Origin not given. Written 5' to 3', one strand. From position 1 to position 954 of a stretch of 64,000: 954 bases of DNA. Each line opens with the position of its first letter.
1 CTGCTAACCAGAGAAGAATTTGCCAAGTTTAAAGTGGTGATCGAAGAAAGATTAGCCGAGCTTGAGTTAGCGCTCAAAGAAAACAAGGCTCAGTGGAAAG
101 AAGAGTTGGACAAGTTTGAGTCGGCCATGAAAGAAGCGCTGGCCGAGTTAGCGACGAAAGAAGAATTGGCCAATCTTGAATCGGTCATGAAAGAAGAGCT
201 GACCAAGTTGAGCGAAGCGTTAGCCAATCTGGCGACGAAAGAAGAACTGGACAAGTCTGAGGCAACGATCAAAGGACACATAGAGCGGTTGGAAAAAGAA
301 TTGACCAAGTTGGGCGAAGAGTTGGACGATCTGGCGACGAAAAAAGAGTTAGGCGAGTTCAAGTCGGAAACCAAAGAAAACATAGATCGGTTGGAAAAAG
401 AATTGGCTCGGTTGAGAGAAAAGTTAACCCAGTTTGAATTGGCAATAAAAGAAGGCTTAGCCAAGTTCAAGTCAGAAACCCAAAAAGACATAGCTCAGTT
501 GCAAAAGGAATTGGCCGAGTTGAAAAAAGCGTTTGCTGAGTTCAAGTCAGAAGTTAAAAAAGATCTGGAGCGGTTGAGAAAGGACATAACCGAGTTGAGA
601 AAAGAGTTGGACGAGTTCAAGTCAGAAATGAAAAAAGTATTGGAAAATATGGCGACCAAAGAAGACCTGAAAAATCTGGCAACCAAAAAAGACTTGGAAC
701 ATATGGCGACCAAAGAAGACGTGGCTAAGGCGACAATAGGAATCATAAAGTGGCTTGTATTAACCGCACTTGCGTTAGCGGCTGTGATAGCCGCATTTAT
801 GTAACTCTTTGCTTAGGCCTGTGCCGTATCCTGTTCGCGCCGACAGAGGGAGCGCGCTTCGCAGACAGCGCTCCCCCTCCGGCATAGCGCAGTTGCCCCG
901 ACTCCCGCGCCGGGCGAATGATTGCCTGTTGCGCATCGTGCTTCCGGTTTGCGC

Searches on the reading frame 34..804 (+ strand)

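Call 25: search_protein_families(library=pfam, proteins=[window:34-804:+], max_evalue=0.01)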
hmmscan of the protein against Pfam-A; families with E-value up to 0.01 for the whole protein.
window:34-804:+ (256 aa): 20 families
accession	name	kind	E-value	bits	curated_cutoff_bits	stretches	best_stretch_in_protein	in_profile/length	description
PF04513.17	Baculo_PEP_C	-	5.6e-08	33.4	38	1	120-205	36-114/140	Baculovirus polyhedron envelope protein, PEP, C terminus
PF07798.16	CCDC90-like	-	9.7e-07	29.2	33.5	1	113-255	31-171/175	Coiled-coil domain-containing protein 90-like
PF01923.23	Cob_adeno_trans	-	0.00014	22.4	24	0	75-138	50-113/171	Cobalamin adenosyltransferase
PF10805.13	DUF2730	-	0.00038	20.9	24.9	0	114-175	32-87/102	Protein of unknown function (DUF2730)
PF07889.17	DUF1664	-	0.0005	20.5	34.6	0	136-207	33-104/124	Protein of unknown function (DUF1664)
PF14282.11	FlxA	-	0.0006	20.3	26.3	0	67-133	10-74/101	FlxA-like protein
PF20237.3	DUF6594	-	0.0012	19.2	30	1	85-252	30-191/238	Family of unknown function (DUF6594)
PF01442.23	Apolipoprotein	-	0.0012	19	90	1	108-204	22-109/190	Apolipoprotein A1/A4/E domain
PF07888.16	CALCOCO1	-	0.0014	18.1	36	0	68-230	67-239/496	Calcium binding and coiled-coil domain (CALCOCO1) like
PF06013.18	WXG100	-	0.0027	18.4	27.3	0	68-139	5-75/86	Proteins of 100 residues with WXG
PF10473.14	CENP-F_leu_zip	-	0.0036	17.8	34.5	1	73-175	16-111/140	Leucine-rich repeats of kinetochore protein Cenp-F/LEK1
PF21408.2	MTR4-like_stalk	-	0.0041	17.8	24.2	1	149-203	13-63/64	Exosome RNA helicase MTR4-like, stalk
PF09762.14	CCDC93_CC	-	0.0044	16.5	30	0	11-209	70-263/429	CCDC93 coiled-coil domain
PF00038.26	Filament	-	0.0049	17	40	1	42-205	130-285/313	Intermediate filament protein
PF08227.16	DASH_Hsk3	-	0.0055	17.5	24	0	153-175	4-26/45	DASH complex subunit Hsk3 like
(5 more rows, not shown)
